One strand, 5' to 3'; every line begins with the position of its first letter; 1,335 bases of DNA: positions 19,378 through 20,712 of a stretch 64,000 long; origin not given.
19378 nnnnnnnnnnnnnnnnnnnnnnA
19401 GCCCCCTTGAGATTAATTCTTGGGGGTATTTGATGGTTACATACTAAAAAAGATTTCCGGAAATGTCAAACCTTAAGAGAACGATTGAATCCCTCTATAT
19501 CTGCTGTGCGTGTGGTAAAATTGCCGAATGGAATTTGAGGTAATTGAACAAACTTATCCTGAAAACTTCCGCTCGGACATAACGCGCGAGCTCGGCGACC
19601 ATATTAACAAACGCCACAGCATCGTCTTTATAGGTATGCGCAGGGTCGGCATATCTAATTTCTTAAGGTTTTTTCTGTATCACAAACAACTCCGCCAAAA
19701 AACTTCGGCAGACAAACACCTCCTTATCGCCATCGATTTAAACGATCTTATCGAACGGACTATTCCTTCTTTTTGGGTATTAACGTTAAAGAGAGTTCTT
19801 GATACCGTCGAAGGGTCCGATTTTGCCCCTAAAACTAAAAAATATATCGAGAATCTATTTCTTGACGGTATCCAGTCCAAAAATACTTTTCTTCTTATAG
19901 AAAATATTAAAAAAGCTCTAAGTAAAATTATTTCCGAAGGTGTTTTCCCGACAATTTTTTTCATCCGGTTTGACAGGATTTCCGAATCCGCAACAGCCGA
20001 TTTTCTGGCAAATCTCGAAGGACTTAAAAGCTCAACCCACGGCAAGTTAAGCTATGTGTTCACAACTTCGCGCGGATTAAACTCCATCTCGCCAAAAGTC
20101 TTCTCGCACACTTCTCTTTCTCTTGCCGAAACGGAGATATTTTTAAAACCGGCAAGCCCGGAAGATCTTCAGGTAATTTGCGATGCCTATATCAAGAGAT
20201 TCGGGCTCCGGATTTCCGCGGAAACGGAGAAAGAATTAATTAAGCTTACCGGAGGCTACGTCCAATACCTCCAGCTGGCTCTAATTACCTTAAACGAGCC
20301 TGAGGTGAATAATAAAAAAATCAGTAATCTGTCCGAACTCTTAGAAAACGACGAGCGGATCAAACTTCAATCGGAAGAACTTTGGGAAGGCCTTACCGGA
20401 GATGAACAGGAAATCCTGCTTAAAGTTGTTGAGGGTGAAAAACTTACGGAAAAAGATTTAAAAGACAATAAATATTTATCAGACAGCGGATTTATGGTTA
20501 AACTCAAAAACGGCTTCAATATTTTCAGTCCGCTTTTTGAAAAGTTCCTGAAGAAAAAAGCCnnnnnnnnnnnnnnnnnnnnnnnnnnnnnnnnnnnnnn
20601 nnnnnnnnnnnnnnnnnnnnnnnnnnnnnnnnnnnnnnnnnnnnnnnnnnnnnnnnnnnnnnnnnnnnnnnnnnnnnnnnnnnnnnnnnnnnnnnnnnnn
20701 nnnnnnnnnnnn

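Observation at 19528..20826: NTPase with Lys-less P-loop fused to a C-terminal OmpR-type winged helix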

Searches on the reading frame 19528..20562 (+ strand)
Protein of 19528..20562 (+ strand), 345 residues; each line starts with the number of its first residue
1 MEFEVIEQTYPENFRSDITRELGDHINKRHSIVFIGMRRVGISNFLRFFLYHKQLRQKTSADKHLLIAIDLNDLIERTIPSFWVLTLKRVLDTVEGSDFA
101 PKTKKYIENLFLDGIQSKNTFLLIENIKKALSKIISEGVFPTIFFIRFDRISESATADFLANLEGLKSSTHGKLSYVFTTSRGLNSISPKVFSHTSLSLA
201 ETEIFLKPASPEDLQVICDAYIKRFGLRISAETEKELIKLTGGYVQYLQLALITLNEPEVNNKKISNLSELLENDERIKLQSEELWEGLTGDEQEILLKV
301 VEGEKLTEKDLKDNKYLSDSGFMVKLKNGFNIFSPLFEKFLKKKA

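Call 29: search_protein_representatives(alignment_id=A2)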
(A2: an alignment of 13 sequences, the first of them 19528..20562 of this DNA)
Query: 13 sequences, 347 profile positions. Proteins with E-value up to 0.001 (for the whole library): 1038; up to 1e-10: 488; up to 1e-30: 101. The best 150 are listed.
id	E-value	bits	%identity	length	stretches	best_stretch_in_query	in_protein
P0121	2.4e-152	523.5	-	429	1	1-345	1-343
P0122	1.9e-132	458.1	-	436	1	1-345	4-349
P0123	4.2e-132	456.9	-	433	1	1-346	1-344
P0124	2.3e-131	454.5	-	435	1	1-345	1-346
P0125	3.6e-130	450.6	-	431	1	3-345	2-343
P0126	7.9e-128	442.8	-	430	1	1-344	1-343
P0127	8.0e-127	439.5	-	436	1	1-345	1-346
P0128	5.0e-126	436.9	-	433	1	3-346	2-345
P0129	2.7e-124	431.2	-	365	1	2-345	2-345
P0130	9.8e-123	426.1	-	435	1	2-346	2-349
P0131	6.3e-118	410.3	-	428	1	5-346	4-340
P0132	2.8e-117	408.1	-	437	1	3-344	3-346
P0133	4.1e-116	404.3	-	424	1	3-344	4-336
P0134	3.5e-115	401.2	-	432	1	7-346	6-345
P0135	9.0e-114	396.6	-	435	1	1-346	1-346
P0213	5.2e-34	134.3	-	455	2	7-346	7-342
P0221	1.0e-30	123.5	-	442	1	11-345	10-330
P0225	3.7e-29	118.4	-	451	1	7-344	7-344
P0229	1.0e-28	116.9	-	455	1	8-346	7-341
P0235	8.1e-27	110.7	-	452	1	8-345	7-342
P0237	4.0e-26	108.4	-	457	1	5-345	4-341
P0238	5.3e-26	108.0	-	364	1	11-344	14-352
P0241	5.6e-25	104.6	-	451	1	10-345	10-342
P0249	3.8e-23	98.6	-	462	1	10-346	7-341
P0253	1.0e-22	97.2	-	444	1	14-346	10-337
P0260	3.4e-22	95.5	-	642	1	9-346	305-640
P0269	1.1e-21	93.8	-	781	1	9-344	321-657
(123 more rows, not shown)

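Call 31: search_protein_families(library=pfam, proteins=[P0213, P0221, P0225, P0229, P0235, P0237, P0238, P0241, P0260, P0269], max_evalue=0.01)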
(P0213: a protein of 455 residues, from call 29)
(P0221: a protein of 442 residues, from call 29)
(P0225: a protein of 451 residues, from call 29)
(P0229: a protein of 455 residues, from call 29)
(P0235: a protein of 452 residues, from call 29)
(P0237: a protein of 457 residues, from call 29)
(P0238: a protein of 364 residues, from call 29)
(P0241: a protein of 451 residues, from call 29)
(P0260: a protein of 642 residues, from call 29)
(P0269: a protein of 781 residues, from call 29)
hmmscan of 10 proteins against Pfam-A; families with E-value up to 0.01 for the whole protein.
P0213 (455 aa): 2 families
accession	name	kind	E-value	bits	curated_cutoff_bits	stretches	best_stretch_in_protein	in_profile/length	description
PF00486.34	Trans_reg_C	-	1.5e-18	67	26.2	1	376-450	5-77/77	Transcriptional regulatory protein, C terminal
PF20703.3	nSTAND1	-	3.8e-05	23.9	27.1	1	15-247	19-223/379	Novel STAND NTPase 1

P0221 (442 aa): 5 families
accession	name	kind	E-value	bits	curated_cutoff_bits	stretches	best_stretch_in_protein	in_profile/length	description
PF00486.34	Trans_reg_C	-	1.4e-21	76.8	26.2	1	365-439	5-77/77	Transcriptional regulatory protein, C terminal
PF13401.12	AAA_22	-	4.3e-09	37.2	27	1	29-185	6-129/130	AAA domain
PF24883.2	NPHP3_N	-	4.7e-05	24.1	24.8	1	25-144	19-131/164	Nephrocystin 3, N-terminal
PF01637.24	ATPase_2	-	0.00034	20.9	33.2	1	35-219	27-193/225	ATPase domain predominantly from Archaea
PF25201.1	nSTAND6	-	0.0027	18.2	27.7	1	16-110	6-99/148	Novel STAND NTPase 6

P0225 (451 aa): 2 families
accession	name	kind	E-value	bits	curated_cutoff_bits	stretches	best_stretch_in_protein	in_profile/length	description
PF00486.34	Trans_reg_C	-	8.9e-19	67.8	26.2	1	374-449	5-77/77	Transcriptional regulatory protein, C terminal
PF14520.12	HHH_5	-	0.0024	18.8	27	0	33-51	3-21/57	Helix-hairpin-helix domain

P0229 (455 aa): 5 families
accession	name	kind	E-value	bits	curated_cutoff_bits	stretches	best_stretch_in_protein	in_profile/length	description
PF00486.34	Trans_reg_C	-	9e-18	64.6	26.2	1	368-441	6-77/77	Transcriptional regulatory protein, C terminal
PF14516.12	AAA_35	-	2.4e-06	27.1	27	1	221-320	205-312/331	AAA-like domain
PF20703.3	nSTAND1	-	1.2e-05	25.6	27.1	1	14-316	19-289/379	Novel STAND NTPase 1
PF13191.12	AAA_16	-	0.00055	20.9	32.6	1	16-168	7-158/167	AAA ATPase domain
PF20702.3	nSTAND2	-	0.00057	19.7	24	1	107-249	74-218/279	Novel STAND NTPase 2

P0235 (452 aa): 5 families
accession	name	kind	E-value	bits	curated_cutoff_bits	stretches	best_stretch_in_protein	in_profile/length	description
PF00486.34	Trans_reg_C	-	1.3e-15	57.6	26.2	1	368-443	4-77/77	Transcriptional regulatory protein, C terminal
PF20703.3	nSTAND1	-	3.1e-06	27.5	27.1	1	14-303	19-288/379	Novel STAND NTPase 1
PF13401.12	AAA_22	-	0.00028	21.6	27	1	28-173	5-117/130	AAA domain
PF13191.12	AAA_16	-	0.002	19.1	32.6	0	14-165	5-158/167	AAA ATPase domain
PF14516.12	AAA_35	-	0.0032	16.8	27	1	219-301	208-292/331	AAA-like domain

P0237 (457 aa): 4 families
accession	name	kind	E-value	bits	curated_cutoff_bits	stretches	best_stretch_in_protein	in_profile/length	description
PF00486.34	Trans_reg_C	-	3.4e-13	49.9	26.2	1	375-451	5-77/77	Transcriptional regulatory protein, C terminal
PF20703.3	nSTAND1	-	1.1e-08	35.6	27.1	1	14-315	19-301/379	Novel STAND NTPase 1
PF13191.12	AAA_16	-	0.00017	22.6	32.6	1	17-145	11-142/167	AAA ATPase domain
PF14516.12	AAA_35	-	0.0085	15.4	27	0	215-339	206-329/331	AAA-like domain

P0238 (364 aa): 8 families
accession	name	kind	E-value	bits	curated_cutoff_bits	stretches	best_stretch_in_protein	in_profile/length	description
PF14516.12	AAA_35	-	9.2e-09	35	27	1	90-271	80-250/331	AAA-like domain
PF20703.3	nSTAND1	-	7.6e-07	29.5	27.1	1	18-256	19-225/379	Novel STAND NTPase 1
PF13401.12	AAA_22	-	1.2e-05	26.1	27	1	34-177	7-115/130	AAA domain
PF13191.12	AAA_16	-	2.9e-05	25.1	32.6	1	33-157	25-144/167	AAA ATPase domain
PF00004.35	AAA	-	5.4e-05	24.1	21.2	1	132-205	46-127/131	ATPase family associated with various cellular activities (AAA)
PF20702.3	nSTAND2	-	0.00077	19.3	24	0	42-236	23-201/279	Novel STAND NTPase 2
PF01637.24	ATPase_2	-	0.0012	19.1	33.2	1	84-258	49-223/225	ATPase domain predominantly from Archaea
PF09820.16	AAA-ATPase_like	-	0.0049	17.1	26.1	1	59-159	52-154/201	Predicted AAA-ATPase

P0241 (451 aa): 4 families
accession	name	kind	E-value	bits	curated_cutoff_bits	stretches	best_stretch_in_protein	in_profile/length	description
PF00486.34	Trans_reg_C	-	6.5e-09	36.2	26.2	1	370-445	6-76/77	Transcriptional regulatory protein, C terminal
PF14516.12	AAA_35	-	3e-07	30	27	1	220-322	205-312/331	AAA-like domain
PF20703.3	nSTAND1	-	0.00036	20.7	27.1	1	15-288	19-258/379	Novel STAND NTPase 1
PF13401.12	AAA_22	-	0.00092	20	27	0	32-174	8-117/130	AAA domain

P0260 (642 aa): 10 families
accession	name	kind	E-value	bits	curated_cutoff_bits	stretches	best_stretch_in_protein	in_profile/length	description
PF00069.31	Pkinase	-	2.2e-50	171.9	31.7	1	14-259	1-252/263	Protein kinase domain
PF07714.23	PK_Tyr_Ser-Thr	-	6.5e-34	117.8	23.1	1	16-259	3-249/258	Protein tyrosine and serine/threonine kinase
PF13401.12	AAA_22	-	2.5e-08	34.7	27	1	325-485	5-128/130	AAA domain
PF03109.22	ABC1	-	1.5e-06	28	22.9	1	49-158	110-214/244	ABC1 atypical kinase-like domain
PF20703.3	nSTAND1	-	1.6e-06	28.5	27.1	1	311-601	19-283/379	Novel STAND NTPase 1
PF14531.12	Kinase-like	-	6.1e-06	26.1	25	1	125-219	159-258/289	Kinase-like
PF14516.12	AAA_35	-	0.0006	19.2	27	1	431-627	120-318/331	AAA-like domain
PF13191.12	AAA_16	-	0.0013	19.7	32.6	1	308-462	2-155/167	AAA ATPase domain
PF01636.29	APH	-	0.0017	18.6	23.2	0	50-124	31-104/239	Phosphotransferase enzyme family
PF06293.20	Kdo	-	0.0019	18.1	21.3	1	96-148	102-155/207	Lipopolysaccharide kinase (Kdo/WaaP) family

P0269 (781 aa): 7 families
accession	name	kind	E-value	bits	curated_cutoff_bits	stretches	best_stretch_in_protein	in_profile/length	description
PF00069.31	Pkinase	-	5.2e-47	160.9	31.7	1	12-221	1-199/263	Protein kinase domain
PF07714.23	PK_Tyr_Ser-Thr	-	2.2e-32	112.8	23.1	1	14-266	3-249/258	Protein tyrosine and serine/threonine kinase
PF00486.34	Trans_reg_C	-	4.8e-15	55.8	26.2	1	696-775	4-77/77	Transcriptional regulatory protein, C terminal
PF06293.20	Kdo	-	3e-07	30.5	21.3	1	41-162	43-166/207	Lipopolysaccharide kinase (Kdo/WaaP) family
PF03109.22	ABC1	-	3.1e-07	30.2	22.9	1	90-167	144-216/244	ABC1 atypical kinase-like domain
PF01636.29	APH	-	4.2e-07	30.4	23.2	1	111-167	140-199/239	Phosphotransferase enzyme family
PF17667.7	Pkinase_fungal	-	0.0009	18.5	24.1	1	135-206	304-377/387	Fungal protein kinase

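Call 33: list_cluster_members(proteins=[P0229, P0237, P0238, P0241, P0213, P0221, P0249, P0253, P0260, P0269])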
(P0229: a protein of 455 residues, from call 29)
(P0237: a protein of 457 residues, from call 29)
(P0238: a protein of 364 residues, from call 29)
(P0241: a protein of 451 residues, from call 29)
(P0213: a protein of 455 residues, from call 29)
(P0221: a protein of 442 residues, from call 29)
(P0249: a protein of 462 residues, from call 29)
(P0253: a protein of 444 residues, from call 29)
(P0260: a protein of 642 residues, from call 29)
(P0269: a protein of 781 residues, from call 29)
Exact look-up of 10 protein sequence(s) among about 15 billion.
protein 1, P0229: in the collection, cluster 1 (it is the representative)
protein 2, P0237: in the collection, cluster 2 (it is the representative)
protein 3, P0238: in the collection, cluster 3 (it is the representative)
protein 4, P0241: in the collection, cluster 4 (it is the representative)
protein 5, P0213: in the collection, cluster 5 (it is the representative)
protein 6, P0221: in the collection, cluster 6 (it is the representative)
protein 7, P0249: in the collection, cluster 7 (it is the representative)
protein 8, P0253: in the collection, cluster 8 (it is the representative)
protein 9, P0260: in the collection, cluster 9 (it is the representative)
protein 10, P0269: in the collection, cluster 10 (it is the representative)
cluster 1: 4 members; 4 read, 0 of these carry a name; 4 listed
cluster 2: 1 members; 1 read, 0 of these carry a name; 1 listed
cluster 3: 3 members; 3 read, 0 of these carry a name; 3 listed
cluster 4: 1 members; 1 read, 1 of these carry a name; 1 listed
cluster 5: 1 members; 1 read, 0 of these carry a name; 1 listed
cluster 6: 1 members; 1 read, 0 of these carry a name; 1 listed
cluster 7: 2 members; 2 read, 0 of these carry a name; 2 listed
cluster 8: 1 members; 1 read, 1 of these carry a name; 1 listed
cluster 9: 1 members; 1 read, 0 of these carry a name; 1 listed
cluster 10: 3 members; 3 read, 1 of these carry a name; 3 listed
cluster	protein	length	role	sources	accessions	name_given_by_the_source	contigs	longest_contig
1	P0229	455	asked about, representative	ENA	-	-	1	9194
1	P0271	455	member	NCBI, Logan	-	-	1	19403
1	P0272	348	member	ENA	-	-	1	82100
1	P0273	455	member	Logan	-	-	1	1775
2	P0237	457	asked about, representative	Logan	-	-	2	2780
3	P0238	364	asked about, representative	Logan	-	-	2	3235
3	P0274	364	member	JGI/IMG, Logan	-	-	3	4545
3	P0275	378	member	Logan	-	-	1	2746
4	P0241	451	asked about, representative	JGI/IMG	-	hypothetical protein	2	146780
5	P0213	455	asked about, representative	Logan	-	-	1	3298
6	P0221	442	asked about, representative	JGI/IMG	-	-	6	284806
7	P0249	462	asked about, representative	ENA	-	-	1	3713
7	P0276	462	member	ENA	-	-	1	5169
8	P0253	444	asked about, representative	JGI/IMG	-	DNA-binding winged helix-turn-helix (wHTH) protein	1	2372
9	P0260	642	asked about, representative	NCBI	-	-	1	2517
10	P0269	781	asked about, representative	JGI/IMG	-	serine/threonine protein kinase/DNA-binding winged helix-turn-helix (wHTH) protein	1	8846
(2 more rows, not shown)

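Call 47: find_encoding_contigs(protein=P0221, flank=5000, max_places=2)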
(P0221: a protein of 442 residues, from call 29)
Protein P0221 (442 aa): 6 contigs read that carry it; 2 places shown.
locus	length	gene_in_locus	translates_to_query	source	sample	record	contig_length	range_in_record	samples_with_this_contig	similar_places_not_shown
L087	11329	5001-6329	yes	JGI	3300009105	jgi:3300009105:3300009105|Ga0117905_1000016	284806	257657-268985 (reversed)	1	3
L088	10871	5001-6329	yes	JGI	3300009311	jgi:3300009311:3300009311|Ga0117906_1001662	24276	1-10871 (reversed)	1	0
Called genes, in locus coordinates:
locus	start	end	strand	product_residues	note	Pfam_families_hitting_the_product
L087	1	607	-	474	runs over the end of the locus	PF00496:SBP_bac_5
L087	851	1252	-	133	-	PF04020:Phage_holin_4_2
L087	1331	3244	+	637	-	PF01841:Transglut_core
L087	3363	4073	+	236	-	PF01797:Y1_Tnp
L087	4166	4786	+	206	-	PF01726:LexA_DNA_bind, PF00717:Peptidase_S24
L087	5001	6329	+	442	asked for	PF13401:AAA_22, PF00486:Trans_reg_C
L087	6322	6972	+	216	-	PF09335:VTT_dom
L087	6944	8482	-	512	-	PF01676:Metalloenzyme, PF06415:iPGM_N, PF00884:Sulfatase (weak), PF01663:Phosphodiest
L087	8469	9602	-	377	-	PF03952:Enolase_N, PF00113:Enolase_C, PF13378:MR_MLE_C, PF00113:Enolase_C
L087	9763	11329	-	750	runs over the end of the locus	PF01326:PPDK_N, PF00391:PEP-utilizers, PF02896:PEP-utilizers_C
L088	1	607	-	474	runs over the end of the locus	PF00496:SBP_bac_5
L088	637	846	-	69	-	PF03840:SecG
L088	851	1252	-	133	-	PF04020:Phage_holin_4_2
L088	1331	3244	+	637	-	PF01841:Transglut_core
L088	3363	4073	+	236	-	PF01797:Y1_Tnp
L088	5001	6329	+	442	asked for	PF13401:AAA_22, PF00486:Trans_reg_C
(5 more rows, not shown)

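Call 48: find_encoding_contigs(protein=P0241, flank=5000, max_places=2)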
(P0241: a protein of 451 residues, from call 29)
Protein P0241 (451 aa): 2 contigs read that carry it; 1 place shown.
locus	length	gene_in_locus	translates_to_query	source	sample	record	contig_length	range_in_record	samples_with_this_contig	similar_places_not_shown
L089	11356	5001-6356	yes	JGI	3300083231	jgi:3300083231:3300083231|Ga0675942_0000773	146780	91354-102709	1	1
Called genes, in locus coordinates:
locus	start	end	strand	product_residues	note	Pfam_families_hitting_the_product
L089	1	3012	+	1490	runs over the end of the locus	PF14516:AAA_35, PF01590:GAF (faint), PF13492:GAF_3 (faint), PF13185:GAF_2 (weak), PF02518:HATPase_c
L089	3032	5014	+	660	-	PF00072:Response_reg, PF01636:APH (weak), PF19974:TCAD9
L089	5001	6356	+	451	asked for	PF14516:AAA_35 (weak), PF00486:Trans_reg_C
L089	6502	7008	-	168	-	PF00665:rve (weak)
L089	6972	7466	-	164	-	-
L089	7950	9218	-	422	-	-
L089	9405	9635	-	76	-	-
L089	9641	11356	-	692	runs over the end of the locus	-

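Call 67: search_protein_families(library=padloc, proteins=[P0229, P0221], max_evalue=0.01)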
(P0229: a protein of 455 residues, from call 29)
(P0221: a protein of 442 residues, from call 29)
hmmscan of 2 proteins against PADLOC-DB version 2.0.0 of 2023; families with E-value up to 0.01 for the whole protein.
P0229 (455 aa): 1 family
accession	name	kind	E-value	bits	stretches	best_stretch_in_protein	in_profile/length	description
PDLC00849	E1-E2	-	0.0066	13.2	0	30-58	335-362/582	E1-E2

P0221 (442 aa): 1 family
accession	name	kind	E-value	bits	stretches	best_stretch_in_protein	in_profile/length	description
PDLC04140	mad8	-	0.0011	16.6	1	26-128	25-131/314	mads_8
